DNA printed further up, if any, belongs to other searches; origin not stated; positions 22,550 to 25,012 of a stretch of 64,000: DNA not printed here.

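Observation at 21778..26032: Compact glycyl-radical enzyme operon with an unclassifiable co-transcribed partner protein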

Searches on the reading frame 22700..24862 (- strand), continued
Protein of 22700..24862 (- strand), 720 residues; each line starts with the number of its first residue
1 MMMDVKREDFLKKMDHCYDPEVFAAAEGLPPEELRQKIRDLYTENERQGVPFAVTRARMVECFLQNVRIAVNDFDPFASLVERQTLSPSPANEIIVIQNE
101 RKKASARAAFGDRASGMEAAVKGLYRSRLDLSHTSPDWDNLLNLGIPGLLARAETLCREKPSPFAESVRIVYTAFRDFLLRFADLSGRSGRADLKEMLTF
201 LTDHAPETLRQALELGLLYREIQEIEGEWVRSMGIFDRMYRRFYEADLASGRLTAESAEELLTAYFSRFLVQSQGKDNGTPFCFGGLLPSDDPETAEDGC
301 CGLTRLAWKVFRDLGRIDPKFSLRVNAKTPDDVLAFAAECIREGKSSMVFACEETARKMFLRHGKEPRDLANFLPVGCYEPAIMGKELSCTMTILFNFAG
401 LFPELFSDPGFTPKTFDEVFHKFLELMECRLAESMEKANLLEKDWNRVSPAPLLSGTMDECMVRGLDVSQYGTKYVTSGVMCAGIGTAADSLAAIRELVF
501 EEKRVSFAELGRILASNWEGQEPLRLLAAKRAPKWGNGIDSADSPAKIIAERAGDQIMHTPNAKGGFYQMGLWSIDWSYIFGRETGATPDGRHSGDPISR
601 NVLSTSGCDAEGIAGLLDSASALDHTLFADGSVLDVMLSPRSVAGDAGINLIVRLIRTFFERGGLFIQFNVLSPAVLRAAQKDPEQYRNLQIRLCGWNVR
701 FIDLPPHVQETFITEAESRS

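Call 102: fold_search(model_id=the predicted structure, library=pdb)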
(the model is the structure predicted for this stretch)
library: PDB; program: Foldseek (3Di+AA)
matches with E <= 10: 266; with E <= 0.001: 65
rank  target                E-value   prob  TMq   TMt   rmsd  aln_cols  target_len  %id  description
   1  8yjo_A                5.1e-42  1.00  0.85  0.80   4.5       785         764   23  Structure of E. coli glycyl radical enzyme PflD with bound malonate (released 2024-10-02)
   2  1r8w_A                1.1e-39  1.00  0.85  0.78   4.7       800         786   23  Native structure of the B12-independent glycerol dehydratase from clostridium butyricum (released 2004-06-01)
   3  2f3o_A                2.3e-39  1.00  0.85  0.79   4.7       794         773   24  Crystal Structure of a glycyl radical enzyme from Archaeoglobus fulgidus (released 2006-03-07)
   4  8id0                  6.1e-39  1.00  0.86  0.80   4.6       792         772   22  Crystal structure of PflD bound to 1,5-anhydromannitol-6-phosphate in Streptococcus dysgalactiae subsp. equisimilis (released 2024-10-02)
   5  5i2g_A                3.0e-38  1.00  0.83  0.76   5.5       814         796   22  1,2-propanediol Dehydration in Roseburia inulinivorans; Structural Basis for Substrate and Enantiomer Selectivity (released 2016-06-01)
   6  9rco_A                5.2e-38  1.00  0.83  0.76   4.9       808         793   21  1,2-propanediol dehydratase with 0.1 % glycerol additive (released 2025-06-11)
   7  5i2g_B                5.9e-38  1.00  0.84  0.77   5.3       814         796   22  1,2-propanediol Dehydration in Roseburia inulinivorans; Structural Basis for Substrate and Enantiomer Selectivity (released 2016-06-01)
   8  9rcp_B                1.8e-37  1.00  0.84  0.76   4.8       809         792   21  1,2-propanediol dehydratase with 0.1 % 1,3-propanediol additive (released 2025-06-11)
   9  9rcp_C                1.9e-37  1.00  0.83  0.76   4.9       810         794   21  1,2-propanediol dehydratase with 0.1 % 1,3-propanediol additive (released 2025-06-11)
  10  6xs4_A                3.0e-37  1.00  0.86  0.77   5.2       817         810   23  Crystal structure of glycyl radical enzyme ECL_02896 from Enterobacter cloacae subsp. cloacae (released 2020-08-12)
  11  6vxc_A                6.6e-37  1.00  0.85  0.78   4.6       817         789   23  Crystal structure of hydroxyproline dehydratase (HypD) from Clostridioides difficile (released 2020-04-08)
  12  5i2a_A                7.5e-37  1.00  0.82  0.71   6.3       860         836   21  1,2-propanediol Dehydration in Roseburia inulinivorans; Structural Basis for Substrate and Enantiomer Selectivity (released 2016-06-01)
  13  8iof_A                8.6e-37  1.00  0.84  0.77   4.6       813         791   22  Crystal structure of N-methyl-Cis-4-hydroxy-D-proline dehydratase in Clostridium sp. FS41 (released 2024-03-27)
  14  5i2a_B                1.4e-36  1.00  0.84  0.73   5.3       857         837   21  1,2-propanediol Dehydration in Roseburia inulinivorans; Structural Basis for Substrate and Enantiomer Selectivity (released 2016-06-01)
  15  9rcq_A                1.6e-36  1.00  0.86  0.77   4.4       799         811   21  1,2-propanediol dehydratase with no ligand additives (released 2025-06-11)
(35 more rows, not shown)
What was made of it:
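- Closest known: Archaeoglobus fulgidus PFL2. Different: 24% identity (call 102) and 776 aa.
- Identity is 22-23% (call 102).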
